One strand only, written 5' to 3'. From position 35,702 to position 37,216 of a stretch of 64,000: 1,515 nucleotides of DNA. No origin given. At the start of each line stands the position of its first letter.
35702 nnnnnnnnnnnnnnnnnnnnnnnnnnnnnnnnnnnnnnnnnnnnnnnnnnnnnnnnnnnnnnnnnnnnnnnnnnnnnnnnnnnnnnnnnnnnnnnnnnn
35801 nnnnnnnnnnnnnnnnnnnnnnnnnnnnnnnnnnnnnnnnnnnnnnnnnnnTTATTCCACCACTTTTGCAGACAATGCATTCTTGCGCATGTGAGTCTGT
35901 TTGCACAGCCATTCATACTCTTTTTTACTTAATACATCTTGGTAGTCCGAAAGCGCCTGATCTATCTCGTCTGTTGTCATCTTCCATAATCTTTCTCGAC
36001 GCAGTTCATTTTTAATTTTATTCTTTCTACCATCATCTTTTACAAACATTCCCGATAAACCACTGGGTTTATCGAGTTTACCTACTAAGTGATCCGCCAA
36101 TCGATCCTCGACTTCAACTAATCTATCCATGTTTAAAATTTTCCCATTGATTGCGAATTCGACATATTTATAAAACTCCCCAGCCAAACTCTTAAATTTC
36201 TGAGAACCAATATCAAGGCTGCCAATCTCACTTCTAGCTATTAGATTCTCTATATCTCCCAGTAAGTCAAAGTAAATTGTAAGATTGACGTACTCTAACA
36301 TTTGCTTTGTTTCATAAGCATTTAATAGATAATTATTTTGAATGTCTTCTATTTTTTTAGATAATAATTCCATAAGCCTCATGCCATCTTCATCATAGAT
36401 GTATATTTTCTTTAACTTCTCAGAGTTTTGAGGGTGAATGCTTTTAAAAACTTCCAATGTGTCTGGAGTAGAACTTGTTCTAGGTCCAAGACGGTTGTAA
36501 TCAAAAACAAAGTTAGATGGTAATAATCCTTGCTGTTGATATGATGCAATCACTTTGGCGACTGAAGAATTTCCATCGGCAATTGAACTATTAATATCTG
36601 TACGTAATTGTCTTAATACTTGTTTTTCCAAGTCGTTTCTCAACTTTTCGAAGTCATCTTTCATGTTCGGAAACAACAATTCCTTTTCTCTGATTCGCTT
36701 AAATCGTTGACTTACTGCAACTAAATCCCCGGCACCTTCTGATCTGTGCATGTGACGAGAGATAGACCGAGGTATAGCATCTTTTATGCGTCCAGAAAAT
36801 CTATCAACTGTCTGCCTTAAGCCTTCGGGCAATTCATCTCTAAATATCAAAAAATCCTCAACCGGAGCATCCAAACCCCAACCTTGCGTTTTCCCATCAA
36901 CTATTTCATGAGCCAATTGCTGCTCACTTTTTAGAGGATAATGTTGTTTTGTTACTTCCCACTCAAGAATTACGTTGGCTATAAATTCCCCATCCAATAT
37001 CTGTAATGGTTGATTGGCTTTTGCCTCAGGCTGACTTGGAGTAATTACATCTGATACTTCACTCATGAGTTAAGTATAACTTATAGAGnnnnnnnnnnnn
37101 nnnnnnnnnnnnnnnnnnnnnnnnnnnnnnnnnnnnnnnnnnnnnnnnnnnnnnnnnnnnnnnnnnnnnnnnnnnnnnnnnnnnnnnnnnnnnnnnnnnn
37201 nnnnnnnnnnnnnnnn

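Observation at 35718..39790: Four-gene accessory island splitting tuf from fusA: 404-aa unknown, family III CoA-transferase, GNAT acyltransferase, YecM-like protein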

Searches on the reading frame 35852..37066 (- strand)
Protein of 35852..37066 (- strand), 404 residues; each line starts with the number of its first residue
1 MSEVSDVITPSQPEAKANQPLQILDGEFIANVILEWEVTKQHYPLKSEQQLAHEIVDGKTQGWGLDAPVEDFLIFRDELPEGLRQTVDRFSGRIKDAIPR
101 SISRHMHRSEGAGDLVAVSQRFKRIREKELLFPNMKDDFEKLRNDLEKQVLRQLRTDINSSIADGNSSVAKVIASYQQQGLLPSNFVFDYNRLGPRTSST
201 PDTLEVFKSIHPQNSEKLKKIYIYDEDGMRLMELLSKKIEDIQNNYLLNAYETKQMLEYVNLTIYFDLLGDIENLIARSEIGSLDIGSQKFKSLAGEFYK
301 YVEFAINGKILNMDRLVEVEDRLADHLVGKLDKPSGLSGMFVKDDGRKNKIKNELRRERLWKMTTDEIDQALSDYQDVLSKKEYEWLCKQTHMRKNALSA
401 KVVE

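Call 3: search_protein_families(library=pfam, proteins=[window:35852-37066:-], max_evalue=0.1)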
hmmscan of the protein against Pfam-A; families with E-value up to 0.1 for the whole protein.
window:35852-37066:- (404 aa): 0 families

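Call 4: search_protein_families(library=ncbifam, proteins=[window:35852-37066:-], max_evalue=0.1)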
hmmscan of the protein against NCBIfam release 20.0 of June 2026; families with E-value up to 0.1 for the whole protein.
window:35852-37066:- (404 aa): 3 families
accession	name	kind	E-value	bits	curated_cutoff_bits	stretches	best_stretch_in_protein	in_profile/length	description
NF006540.0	PRK09034.1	equivalog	0.0025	16.5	434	1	96-209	50-162/454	aspartate kinase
NF006018.0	PRK08158.1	equivalog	0.026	13.5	223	1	222-324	194-289/303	YscQ/HrcQ family type III secretion apparatus protein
NF050811.1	RelB_ParD_antitoxin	subfamily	0.049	13.9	60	0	350-377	42-69/83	type II toxin-antitoxin system RelB/ParD family antitoxin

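Call 8: find_homologous_proteins(query=window:35852-37066:-, max_evalue=0.001)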
Query window:35852-37066:- (404 aa): 1 proteins with E <= 0.001 among 5893 candidates.
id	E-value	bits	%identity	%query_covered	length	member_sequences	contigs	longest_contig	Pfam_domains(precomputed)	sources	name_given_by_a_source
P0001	2.6e-264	894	100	100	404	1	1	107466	-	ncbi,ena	-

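Call 10: find_encoding_contigs(protein=P0001, flank=10000, max_places=6)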
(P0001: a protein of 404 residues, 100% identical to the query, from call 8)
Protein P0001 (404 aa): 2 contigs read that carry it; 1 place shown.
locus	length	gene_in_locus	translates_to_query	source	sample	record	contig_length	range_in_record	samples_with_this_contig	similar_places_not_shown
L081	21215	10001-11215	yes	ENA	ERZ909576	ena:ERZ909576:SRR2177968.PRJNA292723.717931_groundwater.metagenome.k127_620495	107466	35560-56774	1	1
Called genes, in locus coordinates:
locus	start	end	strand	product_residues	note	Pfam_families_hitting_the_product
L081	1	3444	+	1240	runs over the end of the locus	PF04997:RNA_pol_Rpb1_1, PF00623:RNA_pol_Rpb1_2, PF04983:RNA_pol_Rpb1_3, PF04998:RNA_pol_Rpb1_5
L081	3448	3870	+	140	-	PF00164:Ribosom_S12_S23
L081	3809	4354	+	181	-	PF00177:Ribosomal_S7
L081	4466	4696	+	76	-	-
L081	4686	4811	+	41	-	-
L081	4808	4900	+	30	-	-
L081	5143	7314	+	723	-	PF00009:GTP_EFTU, PF22042:EF-G_D2, PF03144:GTP_EFTU_D2, PF14492:EFG_III, PF16658:RF3_C (weak), PF03764:EFG_IV, PF00679:EFG_C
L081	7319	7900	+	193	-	PF06185:YecM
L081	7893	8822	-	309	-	PF13527:Acetyltransf_9, PF00583:Acetyltransf_1 (faint)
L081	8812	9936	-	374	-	PF02515:CoA_transf_3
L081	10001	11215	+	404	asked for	-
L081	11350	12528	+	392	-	PF00009:GTP_EFTU, PF03144:GTP_EFTU_D2, PF03143:GTP_EFTU_D3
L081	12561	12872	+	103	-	PF00338:Ribosomal_S10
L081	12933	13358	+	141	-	-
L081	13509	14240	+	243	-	PF00297:Ribosomal_L3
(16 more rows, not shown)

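Call 11: list_cluster_members(proteins=[window:35852-37066:-, window:37134-38255:+, window:38245-39174:+, window:39167-39790:-, window:33709-34134:-])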
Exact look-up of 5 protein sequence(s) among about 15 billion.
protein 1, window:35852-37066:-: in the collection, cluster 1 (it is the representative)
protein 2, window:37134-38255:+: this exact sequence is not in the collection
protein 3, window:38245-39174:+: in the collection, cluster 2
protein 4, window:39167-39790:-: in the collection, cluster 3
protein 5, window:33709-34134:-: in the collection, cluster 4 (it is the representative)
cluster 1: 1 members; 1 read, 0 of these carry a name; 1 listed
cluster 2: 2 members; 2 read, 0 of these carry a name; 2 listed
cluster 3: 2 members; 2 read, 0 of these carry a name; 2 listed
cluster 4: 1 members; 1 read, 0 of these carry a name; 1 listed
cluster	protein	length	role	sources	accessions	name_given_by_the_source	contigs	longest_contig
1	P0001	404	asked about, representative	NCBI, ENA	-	-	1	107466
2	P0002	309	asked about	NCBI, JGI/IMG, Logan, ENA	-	-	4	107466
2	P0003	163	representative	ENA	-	-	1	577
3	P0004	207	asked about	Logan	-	-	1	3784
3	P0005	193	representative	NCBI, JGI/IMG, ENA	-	-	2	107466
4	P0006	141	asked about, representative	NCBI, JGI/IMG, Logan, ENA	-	-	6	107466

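Call 18: search_protein_representatives(protein=window:35852-37066:-)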
Query: 404 residues. Proteins with E-value up to 0.001 (for the whole library): 2; up to 1e-10: 1; up to 1e-30: 1. The best 2 are listed.
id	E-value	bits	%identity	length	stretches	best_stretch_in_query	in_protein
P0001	8.3e-265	894.1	100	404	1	1-404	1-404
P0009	2.8e-05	39.8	22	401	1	24-399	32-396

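Call 19: find_encoding_contigs(protein=P0009, flank=10000)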
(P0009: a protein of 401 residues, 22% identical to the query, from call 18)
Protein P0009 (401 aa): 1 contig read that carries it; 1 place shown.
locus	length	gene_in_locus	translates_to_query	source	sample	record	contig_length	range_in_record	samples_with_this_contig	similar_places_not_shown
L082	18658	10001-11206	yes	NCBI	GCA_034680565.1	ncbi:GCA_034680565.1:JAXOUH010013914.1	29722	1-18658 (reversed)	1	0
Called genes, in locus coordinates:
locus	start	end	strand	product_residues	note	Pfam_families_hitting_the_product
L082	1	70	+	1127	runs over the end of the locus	PF04563:RNA_pol_Rpb2_1, PF04561:RNA_pol_Rpb2_2, PF04565:RNA_pol_Rpb2_3, PF10385:RNA_pol_Rpb2_45, PF00562:RNA_pol_Rpb2_6, PF04560:RNA_pol_Rpb2_7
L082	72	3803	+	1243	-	PF04997:RNA_pol_Rpb1_1, PF00623:RNA_pol_Rpb1_2, PF04983:RNA_pol_Rpb1_3, PF04998:RNA_pol_Rpb1_5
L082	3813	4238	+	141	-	PF00164:Ribosom_S12_S23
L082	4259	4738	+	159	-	PF00177:Ribosomal_S7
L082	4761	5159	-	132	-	-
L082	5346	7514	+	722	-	PF00009:GTP_EFTU, PF22042:EF-G_D2, PF03144:GTP_EFTU_D2, PF14492:EFG_III, PF16658:RF3_C (weak), PF03764:EFG_IV, PF00679:EFG_C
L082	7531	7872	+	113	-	-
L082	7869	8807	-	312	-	PF13527:Acetyltransf_9, PF00583:Acetyltransf_1 (faint)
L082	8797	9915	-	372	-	PF02515:CoA_transf_3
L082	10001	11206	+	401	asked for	-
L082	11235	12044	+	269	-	-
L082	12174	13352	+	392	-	PF00009:GTP_EFTU, PF03144:GTP_EFTU_D2, PF03143:GTP_EFTU_D3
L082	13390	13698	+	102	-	PF00338:Ribosomal_S10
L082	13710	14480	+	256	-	-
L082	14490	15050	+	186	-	PF01728:FtsJ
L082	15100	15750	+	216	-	-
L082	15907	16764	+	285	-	PF00297:Ribosomal_L3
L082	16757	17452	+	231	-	PF00573:Ribosomal_L4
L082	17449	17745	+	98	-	PF00276:Ribosomal_L23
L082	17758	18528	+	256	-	PF00181:Ribosomal_L2_N, PF03947:Ribosomal_L2_C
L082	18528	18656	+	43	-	?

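Call 23: predict_structure(protein=window:35852-37066:-)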
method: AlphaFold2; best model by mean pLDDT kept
length: 404 residues; sequences in the alignment: 1
mean_pLDDT: 45.6   pTM: 0.34
mean pLDDT of the five models: 45.6, 42.2, 41.3, 40.3, 39.0
residues with pLDDT >= 90: 0; 70-90: 10; 50-70: 139; < 50: 255
segments of 3 or more residues with pLDDT < 50: 1-10, 12-26, 37-39, 56-58, 60-78, 165-167, 184-362, 377-379, 381-383, 397-404
pLDDT, mean of each block of 10 residues (from residue 1): 36 35 45 49 53 50 37 44 55 57 61 62 57 61 69 66 53 66 49 35 33 31 35 43 39 35 40 39 36 39 34 34 34 30 40 43 52 51 51 49 33
secondary structure, 60 per line:
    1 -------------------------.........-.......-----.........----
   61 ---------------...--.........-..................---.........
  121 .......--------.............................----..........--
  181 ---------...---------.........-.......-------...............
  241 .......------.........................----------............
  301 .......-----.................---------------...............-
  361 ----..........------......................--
elements in order: H26-34 H36-42 H48-56 H81-89 H91-108 H112-127 H136-164 H169-178 H202-210 H212-218 H226-247 H254-278 H289-307 H313-329 H345-359 H365-374 H381-402

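Call 54: search_protein_families(library=padloc, proteins=[window:35852-37066:-, L082:10001-11206:+, L082:7531-7872:+, L082:11235-12044:+, L082:4761-5159:-, L082:13710-14480:+, L082:15100-15750:+], max_evalue=0.01)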
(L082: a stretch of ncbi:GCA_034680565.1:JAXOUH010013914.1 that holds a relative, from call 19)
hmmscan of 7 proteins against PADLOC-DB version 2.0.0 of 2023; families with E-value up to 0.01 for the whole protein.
window:35852-37066:- (404 aa): 0 families

L082:10001-11206:+ (401 aa): 0 families

L082:7531-7872:+ (113 aa): 0 families

L082:11235-12044:+ (269 aa): 0 families

L082:4761-5159:- (132 aa): 0 families

L082:13710-14480:+ (256 aa): 0 families

L082:15100-15750:+ (216 aa): 0 families

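Call 55: search_protein_families(library=phrogs, proteins=[window:35852-37066:-, L082:10001-11206:+, L082:7531-7872:+, L082:11235-12044:+, L082:4761-5159:-, L082:13710-14480:+, L082:15100-15750:+], max_evalue=0.01)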
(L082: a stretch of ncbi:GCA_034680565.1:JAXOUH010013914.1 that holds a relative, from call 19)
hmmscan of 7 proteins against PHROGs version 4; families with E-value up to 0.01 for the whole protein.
window:35852-37066:- (404 aa): 0 families

L082:10001-11206:+ (401 aa): 0 families

L082:7531-7872:+ (113 aa): 0 families

L082:11235-12044:+ (269 aa): 0 families

L082:4761-5159:- (132 aa): 0 families

L082:13710-14480:+ (256 aa): 0 families

L082:15100-15750:+ (216 aa): 0 families

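Call 56: search_protein_families(library=pfam, proteins=[L082:10001-11206:+, L082:7531-7872:+, L082:11235-12044:+, L082:4761-5159:-, L082:13710-14480:+, L082:15100-15750:+], max_evalue=0.01)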
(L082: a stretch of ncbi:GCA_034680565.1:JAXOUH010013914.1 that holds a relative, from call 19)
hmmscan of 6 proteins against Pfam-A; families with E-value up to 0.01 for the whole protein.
L082:10001-11206:+ (401 aa): 0 families

L082:7531-7872:+ (113 aa): 0 families

L082:11235-12044:+ (269 aa): 1 family
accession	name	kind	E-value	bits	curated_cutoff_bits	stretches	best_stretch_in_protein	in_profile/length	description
PF06114.19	Peptidase_M78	-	0.0067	16.7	22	0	171-202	20-52/123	IrrE N-terminal-like domain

L082:4761-5159:- (132 aa): 0 families

L082:13710-14480:+ (256 aa): 0 families

L082:15100-15750:+ (216 aa): 0 families

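Call 68: search_solved_structures(query=A2, max_evalue=10)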
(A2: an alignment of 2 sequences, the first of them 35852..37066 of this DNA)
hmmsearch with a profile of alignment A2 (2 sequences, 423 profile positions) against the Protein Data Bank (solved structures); distinct sequences matched with E-value up to 10: 5.
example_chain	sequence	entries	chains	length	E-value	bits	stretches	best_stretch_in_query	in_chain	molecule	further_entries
3enp_A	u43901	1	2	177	0.026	16.9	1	195-286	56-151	TP53RK-binding protein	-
7sza_B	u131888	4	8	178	0.026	16.9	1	195-286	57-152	EKC/KEOPS complex subunit TPRKB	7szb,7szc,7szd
6wqx_B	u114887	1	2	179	0.027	16.9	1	195-286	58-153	EKC/KEOPS complex subunit TPRKB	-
9fl9_A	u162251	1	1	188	0.031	16.7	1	195-286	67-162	EKC/KEOPS complex subunit TPRKB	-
3iu6_A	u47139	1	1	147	0.21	13.9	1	86-174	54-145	Protein polybromo-1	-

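Call 71: search_dna_similar(query=window:35852-37066:-, collection=phages, mode=protein, max_evalue=0.01, max_rows=8)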
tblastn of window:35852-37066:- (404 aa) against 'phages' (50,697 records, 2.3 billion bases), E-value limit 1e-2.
No match.

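Call 81: find_related_loci(query=A2, collection=viral_contigs, flank=8000)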
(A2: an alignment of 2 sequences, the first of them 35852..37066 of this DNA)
Query A2 (404 aa) in viral_contigs; peptide patterns used: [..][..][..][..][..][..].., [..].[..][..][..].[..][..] (x = any residue, [..] = any of these).
125 stretches matched a pattern, but none encodes a relative of the query by tblastn (E <= 1e-3).

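Call 82: find_encoding_contigs(protein=P0004, flank=5000)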
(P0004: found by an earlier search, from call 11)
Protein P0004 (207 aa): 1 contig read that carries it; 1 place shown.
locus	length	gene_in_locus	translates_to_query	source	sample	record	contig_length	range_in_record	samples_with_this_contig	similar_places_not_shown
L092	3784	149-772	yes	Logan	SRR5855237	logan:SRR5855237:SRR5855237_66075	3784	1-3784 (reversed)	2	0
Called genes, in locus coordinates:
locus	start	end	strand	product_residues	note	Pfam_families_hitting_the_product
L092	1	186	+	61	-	?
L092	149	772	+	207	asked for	PF06185:YecM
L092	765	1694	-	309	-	PF13527:Acetyltransf_9, PF00583:Acetyltransf_1 (faint)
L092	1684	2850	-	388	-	PF02515:CoA_transf_3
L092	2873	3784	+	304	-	?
